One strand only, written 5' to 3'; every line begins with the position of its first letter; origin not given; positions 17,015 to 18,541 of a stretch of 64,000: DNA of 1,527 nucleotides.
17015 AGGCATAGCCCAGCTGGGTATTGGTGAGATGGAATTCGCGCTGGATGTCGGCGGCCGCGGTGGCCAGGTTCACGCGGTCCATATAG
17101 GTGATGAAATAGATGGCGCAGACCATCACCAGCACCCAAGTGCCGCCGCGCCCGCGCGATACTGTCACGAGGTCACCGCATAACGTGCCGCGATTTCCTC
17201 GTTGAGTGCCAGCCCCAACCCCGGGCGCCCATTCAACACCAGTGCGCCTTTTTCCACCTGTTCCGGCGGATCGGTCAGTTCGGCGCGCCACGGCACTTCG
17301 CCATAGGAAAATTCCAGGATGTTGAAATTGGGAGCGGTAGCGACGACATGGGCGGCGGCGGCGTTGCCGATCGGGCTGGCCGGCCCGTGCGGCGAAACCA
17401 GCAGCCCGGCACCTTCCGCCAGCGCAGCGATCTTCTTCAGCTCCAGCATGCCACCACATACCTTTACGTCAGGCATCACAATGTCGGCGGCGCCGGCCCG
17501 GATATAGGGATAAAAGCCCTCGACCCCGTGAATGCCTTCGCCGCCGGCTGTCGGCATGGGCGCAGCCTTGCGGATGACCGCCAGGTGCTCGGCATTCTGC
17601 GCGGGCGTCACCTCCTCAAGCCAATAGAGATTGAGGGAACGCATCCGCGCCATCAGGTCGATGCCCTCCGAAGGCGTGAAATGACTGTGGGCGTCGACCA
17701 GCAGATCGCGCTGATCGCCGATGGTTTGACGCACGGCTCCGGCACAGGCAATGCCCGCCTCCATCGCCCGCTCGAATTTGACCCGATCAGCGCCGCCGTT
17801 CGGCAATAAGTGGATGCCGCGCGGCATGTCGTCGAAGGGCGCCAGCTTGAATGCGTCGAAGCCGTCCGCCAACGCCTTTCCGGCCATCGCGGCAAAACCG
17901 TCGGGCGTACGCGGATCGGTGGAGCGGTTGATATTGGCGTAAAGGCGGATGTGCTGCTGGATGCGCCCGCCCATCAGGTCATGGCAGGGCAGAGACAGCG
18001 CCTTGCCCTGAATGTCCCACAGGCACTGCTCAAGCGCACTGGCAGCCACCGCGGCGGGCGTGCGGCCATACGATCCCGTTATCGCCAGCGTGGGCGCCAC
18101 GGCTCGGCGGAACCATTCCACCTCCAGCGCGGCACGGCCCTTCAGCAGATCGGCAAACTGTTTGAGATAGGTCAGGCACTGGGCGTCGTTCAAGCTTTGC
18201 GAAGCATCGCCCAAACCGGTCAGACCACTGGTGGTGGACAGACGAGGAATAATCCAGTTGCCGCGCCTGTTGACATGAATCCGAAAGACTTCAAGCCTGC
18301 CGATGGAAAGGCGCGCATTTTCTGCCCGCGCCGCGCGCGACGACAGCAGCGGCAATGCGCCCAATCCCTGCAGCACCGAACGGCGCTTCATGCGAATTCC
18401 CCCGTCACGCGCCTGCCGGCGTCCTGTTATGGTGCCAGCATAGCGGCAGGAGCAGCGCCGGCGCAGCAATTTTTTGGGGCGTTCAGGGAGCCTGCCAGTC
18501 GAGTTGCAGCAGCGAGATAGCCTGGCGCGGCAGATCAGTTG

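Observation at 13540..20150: Six-gene, translationally coupled operon joining GH39, a Tat-signal enolase-superfamily enzyme, an MFS porter, split aconitase X and a Hyi/OtnI-like isomerase: candidate undescribed acid-sugar pathway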

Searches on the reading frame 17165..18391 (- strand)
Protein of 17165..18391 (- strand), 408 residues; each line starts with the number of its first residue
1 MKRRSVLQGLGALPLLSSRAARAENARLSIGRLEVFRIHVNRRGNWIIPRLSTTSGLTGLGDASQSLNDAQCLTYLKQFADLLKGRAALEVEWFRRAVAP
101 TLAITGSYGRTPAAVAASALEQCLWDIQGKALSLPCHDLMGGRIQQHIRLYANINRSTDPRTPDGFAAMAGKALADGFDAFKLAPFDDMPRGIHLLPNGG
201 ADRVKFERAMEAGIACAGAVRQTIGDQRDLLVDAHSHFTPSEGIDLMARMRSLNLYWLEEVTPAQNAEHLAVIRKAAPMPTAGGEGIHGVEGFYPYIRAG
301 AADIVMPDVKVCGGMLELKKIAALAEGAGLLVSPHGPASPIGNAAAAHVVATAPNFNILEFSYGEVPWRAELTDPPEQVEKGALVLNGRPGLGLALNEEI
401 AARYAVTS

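Call 4: search_protein_families(library=pfam, proteins=[window:17165-18391:-], max_evalue=0.01)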
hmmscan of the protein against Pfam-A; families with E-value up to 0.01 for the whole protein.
window:17165-18391:- (408 aa): 2 families
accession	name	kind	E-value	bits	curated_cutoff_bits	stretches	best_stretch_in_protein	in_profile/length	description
PF13378.12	MR_MLE_C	-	2.8e-54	184.6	29.4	1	167-399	3-218/219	Enolase C-terminal domain-like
PF02746.21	MR_MLE_N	-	4.9e-09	36.8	22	1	45-141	27-117/117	Mandelate racemase / muconate lactonizing enzyme, N-terminal domain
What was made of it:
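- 17165..18391 (-): Enolase-superfamily (MR/MLE) protein with a twin-arginine leader. It resembles an acid-sugar dehydratase and is probably periplasmic. PF13378 and PF02746 (call 4).
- On Enolase superfamily, acid-sugar dehydratase subgroups (17165-18391): PF02746 and PF13378 match (call 4).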

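Call 5: search_protein_families(library=ncbifam, proteins=[window:17165-18391:-], max_evalue=0.01)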
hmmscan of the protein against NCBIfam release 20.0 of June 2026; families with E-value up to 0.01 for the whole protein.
window:17165-18391:- (408 aa): 11 families
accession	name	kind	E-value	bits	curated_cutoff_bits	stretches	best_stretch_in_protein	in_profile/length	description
NF040790.2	glucon_galact_dh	equivalog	1.5e-51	175.4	750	1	47-406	26-371/390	bifunctional D-gluconate/D-galactonate dehydratase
NF010624.0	PRK14017.1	equivalog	1.3e-43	149.6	311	1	30-403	3-359/382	galactonate dehydratase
NF043051.1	ManoateDhtManD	equivalog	1.8e-43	148.9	550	2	218-405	196-384/403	D-mannonate dehydratase ManD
NF011654.0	PRK15072.1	subfamily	1.8e-41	142.3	430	2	218-405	197-385/404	D-galactonate dehydratase family protein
NF040866.1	AraD_Arch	equivalog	3.4e-26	92.1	650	1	208-406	174-371/372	arabinonate dehydratase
NF011968.0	PRK15440.1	equivalog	6.3e-24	84.6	393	2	210-361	192-340/395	L-rhamnonate dehydratase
NF047820.1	TalGalacDh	equivalog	9e-24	84.1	500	2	214-401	183-361/371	L-talarate/galactarate dehydratase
TIGR02534.1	mucon_cyclo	subfamily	4.6e-23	81.9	334.95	2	215-404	175-365/368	muconate/chloromuconate family cycloisomerase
NF043002.1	HProlDhtase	equivalog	1.2e-11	44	500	1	117-395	102-353/366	cis-3-hydroxy-L-proline dehydratase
NF002782.0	PRK02901.1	equivalog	9.4e-07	28.1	288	1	211-354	118-259/328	o-succinylbenzoate synthase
NF041118.1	A_G_epim_Thtga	equivalog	0.0011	18.1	500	0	226-306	180-262/341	L-Ala-D/L-Glu epimerase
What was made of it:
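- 17165..18391 (-): No NCBIfam equivalog cutoff is reached; the best match is gluconate/galactonate dehydratase at 175 bits against a cutoff of 750 (call 5).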

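Call 34: search_solved_structures(query=window:17165-18391:-, max_evalue=1e-20, show_alignments=2)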
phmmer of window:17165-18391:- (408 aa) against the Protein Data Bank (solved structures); distinct sequences matched with E-value up to 1e-20: 50.
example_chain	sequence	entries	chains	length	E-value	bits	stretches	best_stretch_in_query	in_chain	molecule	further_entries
2qq6_A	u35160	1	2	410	7.4e-46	160.3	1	85-402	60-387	Mandelate racemase/muconate lactonizing enzyme-like protein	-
2ox4_A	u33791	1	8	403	2.8e-39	138.6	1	28-400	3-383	Putative mandelate racemase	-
4e4u_A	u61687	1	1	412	1e-37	133.5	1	45-404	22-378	Mandalate racemase/muconate lactonizing enzyme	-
3t4w_A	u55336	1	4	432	3.5e-36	128.5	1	45-405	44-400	Mandelate racemase/muconate lactonizing enzyme family protein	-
2poz_A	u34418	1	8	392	6.4e-36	127.6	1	45-397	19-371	Putative dehydratase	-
4e6m_A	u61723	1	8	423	2.3e-35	125.7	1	44-405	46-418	Putative dehydratase protein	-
3rcy_A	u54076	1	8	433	2.9e-35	125.5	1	45-401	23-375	Mandelate racemase/muconate lactonizing enzyme-like protein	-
2gl5_A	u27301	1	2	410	3e-35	125.4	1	44-405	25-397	putative dehydratase protein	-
4j3z_A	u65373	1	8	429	9.6e-35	123.7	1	45-405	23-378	Mandelate racemase/muconate lactonizing enzyme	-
4e5t_A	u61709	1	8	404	1.6e-34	123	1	47-402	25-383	Mandelate racemase / muconate lactonizing enzyme, C-terminal domain protein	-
3sjn_A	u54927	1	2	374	3.8e-33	118.5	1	47-406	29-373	Mandelate racemase/muconate lactonizing protein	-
4ggb_A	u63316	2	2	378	3.6e-32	115.2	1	102-402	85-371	Putative uncharacterized protein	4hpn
4k1w_A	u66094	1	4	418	3.6e-31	111.9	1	44-405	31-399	Mandelate racemase/muconate lactonizing enzyme, N-terminal domain protein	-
4jn7_A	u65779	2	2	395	2.3e-30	109.3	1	30-362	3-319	ENOLASE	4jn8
4k8g_A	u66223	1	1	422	3.7e-30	108.6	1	44-405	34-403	Mandelate racemase/muconate lactonizing enzyme, N-terminal domain protein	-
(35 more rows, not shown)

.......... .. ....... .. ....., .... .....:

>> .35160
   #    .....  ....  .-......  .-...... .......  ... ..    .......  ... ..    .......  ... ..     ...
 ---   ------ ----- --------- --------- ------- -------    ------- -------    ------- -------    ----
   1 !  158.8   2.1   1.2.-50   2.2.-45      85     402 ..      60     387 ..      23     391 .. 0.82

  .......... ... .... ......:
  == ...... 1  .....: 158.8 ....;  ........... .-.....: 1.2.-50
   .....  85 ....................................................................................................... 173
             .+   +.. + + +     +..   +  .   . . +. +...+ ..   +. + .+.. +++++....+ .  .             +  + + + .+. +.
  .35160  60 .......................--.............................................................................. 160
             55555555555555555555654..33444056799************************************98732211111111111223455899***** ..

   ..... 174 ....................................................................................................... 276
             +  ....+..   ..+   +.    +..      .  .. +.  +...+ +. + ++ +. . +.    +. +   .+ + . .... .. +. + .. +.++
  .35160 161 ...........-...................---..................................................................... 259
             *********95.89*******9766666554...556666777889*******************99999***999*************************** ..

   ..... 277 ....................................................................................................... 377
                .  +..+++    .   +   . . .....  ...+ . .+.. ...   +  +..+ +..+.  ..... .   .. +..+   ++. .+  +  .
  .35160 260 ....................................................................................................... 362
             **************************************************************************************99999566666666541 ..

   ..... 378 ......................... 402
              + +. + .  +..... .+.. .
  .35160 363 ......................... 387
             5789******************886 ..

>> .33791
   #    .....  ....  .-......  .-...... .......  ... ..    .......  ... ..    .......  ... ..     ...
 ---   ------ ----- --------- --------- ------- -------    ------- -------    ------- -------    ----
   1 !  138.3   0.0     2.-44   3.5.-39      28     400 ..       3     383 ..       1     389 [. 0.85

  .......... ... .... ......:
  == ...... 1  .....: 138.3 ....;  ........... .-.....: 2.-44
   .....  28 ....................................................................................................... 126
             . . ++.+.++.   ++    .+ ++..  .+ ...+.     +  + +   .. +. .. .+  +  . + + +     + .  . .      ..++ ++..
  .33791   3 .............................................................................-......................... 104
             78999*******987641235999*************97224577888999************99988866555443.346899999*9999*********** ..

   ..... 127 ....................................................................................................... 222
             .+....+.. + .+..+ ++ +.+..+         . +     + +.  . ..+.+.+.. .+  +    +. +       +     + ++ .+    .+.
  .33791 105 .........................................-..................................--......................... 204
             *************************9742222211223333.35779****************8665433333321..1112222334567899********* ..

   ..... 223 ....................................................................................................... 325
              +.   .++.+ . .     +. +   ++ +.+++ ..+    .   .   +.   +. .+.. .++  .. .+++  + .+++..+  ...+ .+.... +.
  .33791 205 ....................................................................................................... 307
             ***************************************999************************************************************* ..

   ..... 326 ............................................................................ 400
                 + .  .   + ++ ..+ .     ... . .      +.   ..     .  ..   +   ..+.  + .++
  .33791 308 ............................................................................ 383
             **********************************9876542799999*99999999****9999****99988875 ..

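Call 42: find_homologous_proteins(query=window:17165-18391:-, max_evalue=1e-30)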
Query window:17165-18391:- (408 aa): 1739 proteins with E <= 1e-30 among 8000 candidates; the best 120 are listed.
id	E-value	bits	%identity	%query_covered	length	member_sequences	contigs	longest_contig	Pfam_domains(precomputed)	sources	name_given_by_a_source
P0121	8.3e-270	913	100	100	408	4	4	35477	PF13378.13,PF02746.22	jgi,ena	-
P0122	2.3e-230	783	85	100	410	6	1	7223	PF13378.13,PF02746.22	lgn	-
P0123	8.4e-226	768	84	100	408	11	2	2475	PF13378.13,PF02746.22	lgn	-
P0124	8.1e-222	755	83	100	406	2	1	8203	PF13378.13,PF02746.22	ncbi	-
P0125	1.3e-218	744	82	100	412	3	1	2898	PF13378.13,PF02746.22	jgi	jgi:galactonate dehydratase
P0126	8.9e-217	738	81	100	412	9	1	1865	PF13378.13,PF02746.22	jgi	jgi:galactonate dehydratase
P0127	1.4e-215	734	84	92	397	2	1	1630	PF13378.13,PF02746.22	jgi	jgi:galactonate dehydratase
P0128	8.0e-214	728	80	99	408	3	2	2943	PF13378.13,PF02746.22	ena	-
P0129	8.4e-171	587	67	93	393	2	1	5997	PF13378.13,PF02746.22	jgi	jgi:galactonate dehydratase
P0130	1.8e-170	586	68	100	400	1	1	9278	PF13378.13,PF02746.22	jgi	jgi:galactonate dehydratase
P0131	1.4e-169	583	68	100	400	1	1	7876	PF13378.13,PF02746.22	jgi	jgi:galactonate dehydratase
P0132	3.9e-169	581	66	100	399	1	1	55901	PF13378.13,PF02746.22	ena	-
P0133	7.5e-169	580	65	100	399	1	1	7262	PF13378.13,PF02746.22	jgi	jgi:galactonate dehydratase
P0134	9.5e-169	580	67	100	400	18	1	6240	PF13378.13,PF02746.22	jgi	jgi:galactonate dehydratase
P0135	1.5e-168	579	65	100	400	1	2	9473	PF13378.13,PF02746.22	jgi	jgi:galactonate dehydratase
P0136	2.8e-168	578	66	100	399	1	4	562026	PF13378.13,PF02746.22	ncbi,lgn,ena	-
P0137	3.8e-168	578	66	100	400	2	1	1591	PF13378.13,PF02746.22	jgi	jgi:galactonate dehydratase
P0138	4.5e-168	578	66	100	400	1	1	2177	PF13378.13,PF02746.22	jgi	jgi:galactonate dehydratase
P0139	6.2e-168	577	65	100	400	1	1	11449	PF13378.13,PF02746.22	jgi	jgi:galactonate dehydratase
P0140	7.8e-168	577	67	100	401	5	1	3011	PF13378.13,PF02746.22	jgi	jgi:galactonate dehydratase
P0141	8.0e-168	577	66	100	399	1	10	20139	PF13378.13,PF02746.22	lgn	-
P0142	9.4e-168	577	66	100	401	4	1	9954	PF13378.13,PF02746.22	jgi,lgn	jgi:galactonate dehydratase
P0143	1.4e-167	576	65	100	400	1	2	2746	PF13378.13,PF02746.22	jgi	jgi:galactonate dehydratase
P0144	1.4e-167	576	64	100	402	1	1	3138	PF13378.13,PF02746.22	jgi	jgi:galactonate dehydratase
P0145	2.4e-167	575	66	100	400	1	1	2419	PF13378.13,PF02746.22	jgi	jgi:galactonate dehydratase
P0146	5.1e-167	574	67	100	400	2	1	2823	PF13378.13,PF02746.22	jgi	jgi:galactonate dehydratase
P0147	5.4e-167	574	65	100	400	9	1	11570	PF13378.13,PF02746.22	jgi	jgi:galactonate dehydratase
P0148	8.3e-167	573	64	100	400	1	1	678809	PF13378.13,PF02746.22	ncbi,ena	-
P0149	9.4e-167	573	65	100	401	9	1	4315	PF13378.13,PF02746.22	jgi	jgi:galactonate dehydratase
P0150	1.2e-166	573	64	100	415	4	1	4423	PF13378.13,PF02746.22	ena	-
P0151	1.4e-166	573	65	100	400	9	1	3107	PF13378.13,PF02746.22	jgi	jgi:galactonate dehydratase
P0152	1.4e-166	573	65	100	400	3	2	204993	PF13378.13,PF02746.22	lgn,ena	-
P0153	2.3e-166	572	62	99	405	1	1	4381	PF13378.13,PF02746.22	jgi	-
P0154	2.5e-166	572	65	100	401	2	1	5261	PF13378.13,PF02746.22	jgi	jgi:galactonate dehydratase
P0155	2.9e-166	572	64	100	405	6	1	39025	PF13378.13,PF02746.22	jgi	jgi:galactonate dehydratase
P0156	3.3e-166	572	64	100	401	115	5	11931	PF13378.13,PF02746.22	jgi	jgi:galactonate dehydratase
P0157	3.7e-166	571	65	100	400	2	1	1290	PF13378.13,PF02746.22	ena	-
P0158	3.8e-166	571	66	100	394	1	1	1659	PF13378.13,PF02746.22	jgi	jgi:galactonate dehydratase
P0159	6.2e-166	571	65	100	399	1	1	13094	PF13378.13,PF02746.22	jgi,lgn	jgi:galactonate dehydratase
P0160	7.4e-166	570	65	100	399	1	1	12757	PF13378.13,PF02746.22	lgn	-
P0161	9.5e-166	570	65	100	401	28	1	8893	PF13378.13,PF02746.22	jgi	jgi:galactonate dehydratase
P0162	9.8e-166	570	65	100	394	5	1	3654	PF13378.13,PF02746.22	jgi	jgi:galactonate dehydratase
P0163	1.0e-165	570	64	100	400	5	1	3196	PF13378.13,PF02746.22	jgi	jgi:galactonate dehydratase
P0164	1.7e-165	569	65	99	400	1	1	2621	PF13378.13,PF02746.22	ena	-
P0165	1.7e-165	569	65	100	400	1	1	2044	PF13378.13,PF02746.22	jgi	jgi:galactonate dehydratase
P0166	2.3e-165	569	62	99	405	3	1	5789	PF13378.13,PF02746.22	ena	-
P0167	2.5e-165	569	66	100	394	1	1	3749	PF13378.13,PF02746.22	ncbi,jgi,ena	jgi:galactonate dehydratase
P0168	2.9e-165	568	66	100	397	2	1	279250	PF13378.13,PF02746.22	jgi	jgi:galactonate dehydratase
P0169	3.0e-165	568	65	100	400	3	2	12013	PF13378.13,PF02746.22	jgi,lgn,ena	-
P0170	3.7e-165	568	64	94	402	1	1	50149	PF13378.13,PF02746.22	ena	-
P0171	6.2e-165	567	64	100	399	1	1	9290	PF13378.13,PF02746.22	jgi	jgi:galactonate dehydratase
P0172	7.4e-165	567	62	100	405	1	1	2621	PF13378.13,PF02746.22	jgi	jgi:galactonate dehydratase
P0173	8.8e-165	567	64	100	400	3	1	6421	PF13378.13,PF02746.22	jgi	jgi:galactonate dehydratase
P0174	1.2e-164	566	64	100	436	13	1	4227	PF13378.13,PF02746.22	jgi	jgi:galactonate dehydratase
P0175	1.2e-164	566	65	98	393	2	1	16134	PF13378.13,PF02746.22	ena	-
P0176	1.5e-164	566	66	96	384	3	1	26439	PF13378.13,PF02746.22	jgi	jgi:galactonate dehydratase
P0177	1.6e-164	566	63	99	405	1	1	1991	PF13378.13,PF02746.22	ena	-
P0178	1.8e-164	566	65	100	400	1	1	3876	PF13378.13,PF02746.22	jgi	jgi:galactonate dehydratase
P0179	2.4e-164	565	65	100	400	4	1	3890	PF13378.13,PF02746.22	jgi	jgi:galactonate dehydratase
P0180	2.6e-164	565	65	100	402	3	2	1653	PF13378.13,PF02746.22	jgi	jgi:galactonate dehydratase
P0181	3.1e-164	565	63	100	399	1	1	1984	PF13378.13,PF02746.22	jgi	jgi:galactonate dehydratase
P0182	3.5e-164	565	64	100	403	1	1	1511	PF13378.13,PF02746.22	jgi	jgi:galactonate dehydratase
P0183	3.9e-164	565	64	100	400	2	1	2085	PF13378.13,PF02746.22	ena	-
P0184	4.6e-164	564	62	99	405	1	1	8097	PF13378.13,PF02746.22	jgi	jgi:galactonate dehydratase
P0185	7.6e-164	564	65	100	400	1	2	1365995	PF13378.13,PF02746.22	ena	-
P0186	7.8e-164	564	65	100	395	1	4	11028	PF13378.13,PF02746.22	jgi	jgi:galactonate dehydratase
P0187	1.6e-163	563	65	98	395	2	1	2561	PF13378.13,PF02746.22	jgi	jgi:galactonate dehydratase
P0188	1.6e-163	563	65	100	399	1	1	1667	PF13378.13,PF02746.22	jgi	jgi:galactonate dehydratase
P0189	3.6e-163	562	68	93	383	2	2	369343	PF13378.13,PF02746.22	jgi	jgi:galactonate dehydratase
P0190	4.1e-163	561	64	100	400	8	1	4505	PF13378.13,PF02746.22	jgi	jgi:galactonate dehydratase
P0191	4.3e-163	561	64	93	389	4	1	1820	PF13378.13,PF02746.22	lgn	-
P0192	5.7e-163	561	64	100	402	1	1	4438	PF13378.13,PF02746.22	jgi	jgi:galactonate dehydratase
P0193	6.1e-163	561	64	99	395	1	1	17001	PF13378.13,PF02746.22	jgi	jgi:galactonate dehydratase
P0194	8.8e-163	560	65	100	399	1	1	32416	PF13378.13,PF02746.22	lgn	-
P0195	9.2e-163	560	64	100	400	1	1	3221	PF13378.13,PF02746.22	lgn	-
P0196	9.6e-163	560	64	100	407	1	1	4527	PF13378.13,PF02746.22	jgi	jgi:galactonate dehydratase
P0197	9.8e-163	560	64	100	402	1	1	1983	PF13378.13,PF02746.22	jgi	jgi:galactonate dehydratase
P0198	1.1e-162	560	62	99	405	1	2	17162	PF13378.13,PF02746.22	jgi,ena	jgi:galactonate dehydratase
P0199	1.1e-162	560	64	100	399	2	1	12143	PF13378.13,PF02746.22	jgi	jgi:galactonate dehydratase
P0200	2.1e-162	559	62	100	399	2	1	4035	PF13378.13,PF02746.22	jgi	jgi:galactonate dehydratase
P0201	2.1e-162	559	65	99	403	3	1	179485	PF13378.13,PF02746.22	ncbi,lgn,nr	ncbi:MAG TPA: mandelate racemase/muconate lactonizing enzyme family protein [Rhizomicrobium sp.]|nr:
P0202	3.0e-162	558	63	100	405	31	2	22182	PF13378.13,PF02746.22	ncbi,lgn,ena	-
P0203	3.4e-162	558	61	99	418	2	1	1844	PF13378.13,PF02746.22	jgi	jgi:galactonate dehydratase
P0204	3.7e-162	558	67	93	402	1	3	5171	PF13378.13,PF02746.22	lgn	-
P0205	3.8e-162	558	63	100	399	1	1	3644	PF13378.13,PF02746.22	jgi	jgi:galactonate dehydratase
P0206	5.0e-162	558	63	99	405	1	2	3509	PF13378.13,PF02746.22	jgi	-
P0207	6.8e-162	557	61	100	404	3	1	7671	PF13378.13,PF02746.22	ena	-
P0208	7.2e-162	557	62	100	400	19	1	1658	PF13378.13,PF02746.22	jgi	jgi:galactonate dehydratase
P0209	7.5e-162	557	63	100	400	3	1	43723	PF13378.13,PF02746.22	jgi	jgi:galactonate dehydratase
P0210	8.5e-162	557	63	99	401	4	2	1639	PF13378.13,PF02746.22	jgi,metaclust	metaclust:\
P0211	8.7e-162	557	62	99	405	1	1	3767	PF13378.13,PF02746.22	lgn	-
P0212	8.8e-162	557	62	99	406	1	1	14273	PF13378.13,PF02746.22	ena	-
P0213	1.1e-161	557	63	100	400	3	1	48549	PF13378.13,PF02746.22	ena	-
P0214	1.3e-161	556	61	99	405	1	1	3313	PF13378.13,PF02746.22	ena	-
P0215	1.5e-161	556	60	99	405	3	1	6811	PF13378.13,PF02746.22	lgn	-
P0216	1.7e-161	556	63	100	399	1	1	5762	PF13378.13,PF02746.22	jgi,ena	-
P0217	1.8e-161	556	62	99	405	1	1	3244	PF13378.13,PF02746.22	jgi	jgi:galactonate dehydratase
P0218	1.8e-161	556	61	99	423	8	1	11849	PF13378.13,PF02746.22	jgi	jgi:galactonate dehydratase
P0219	2.3e-161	556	64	98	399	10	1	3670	PF13378.13,PF02746.22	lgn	-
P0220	2.9e-161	555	60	99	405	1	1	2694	PF13378.13,PF02746.22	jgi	jgi:galactonate dehydratase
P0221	3.8e-161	555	62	99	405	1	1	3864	PF13378.13,PF02746.22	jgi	jgi:galactonate dehydratase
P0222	4.0e-161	555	61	99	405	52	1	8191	PF13378.13,PF02746.22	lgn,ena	-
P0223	4.7e-161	555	64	100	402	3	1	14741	PF13378.13,PF02746.22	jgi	jgi:galactonate dehydratase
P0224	4.8e-161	555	63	99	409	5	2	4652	PF13378.13,PF02746.22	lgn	-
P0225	6.6e-161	554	62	99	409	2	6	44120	PF13378.13,PF02746.22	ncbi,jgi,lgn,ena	-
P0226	8.2e-161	554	62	100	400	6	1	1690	PF13378.13,PF02746.22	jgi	jgi:galactonate dehydratase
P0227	8.2e-161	554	62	99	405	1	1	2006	PF13378.13,PF02746.22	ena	-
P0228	8.7e-161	554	65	93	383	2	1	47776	PF13378.13,PF02746.22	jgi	jgi:galactonate dehydratase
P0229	9.4e-161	554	63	100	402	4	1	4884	PF13378.13,PF02746.22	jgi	jgi:galactonate dehydratase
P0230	1.0e-160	553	61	100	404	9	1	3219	PF13378.13,PF02746.22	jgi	-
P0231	1.0e-160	553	63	99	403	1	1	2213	PF13378.13,PF02746.22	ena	-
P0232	1.1e-160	553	64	98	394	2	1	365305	PF13378.13,PF02746.22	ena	-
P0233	1.1e-160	553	62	99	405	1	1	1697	PF13378.13,PF02746.22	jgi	jgi:galactonate dehydratase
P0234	1.2e-160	553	63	100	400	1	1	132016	PF13378.13,PF02746.22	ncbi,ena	-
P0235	1.4e-160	553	64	100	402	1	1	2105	PF13378.13,PF02746.22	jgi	jgi:galactonate dehydratase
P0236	1.8e-160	553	62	99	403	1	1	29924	PF13378.13,PF02746.22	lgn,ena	-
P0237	1.9e-160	553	65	93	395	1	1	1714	PF13378.13,PF02746.22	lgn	-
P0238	2.1e-160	552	60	99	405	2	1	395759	PF13378.13,PF02746.22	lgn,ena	-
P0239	2.6e-160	552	63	100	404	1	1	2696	PF13378.13,PF02746.22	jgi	-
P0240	2.6e-160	552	67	93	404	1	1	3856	PF13378.13,PF02746.22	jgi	jgi:galactonate dehydratase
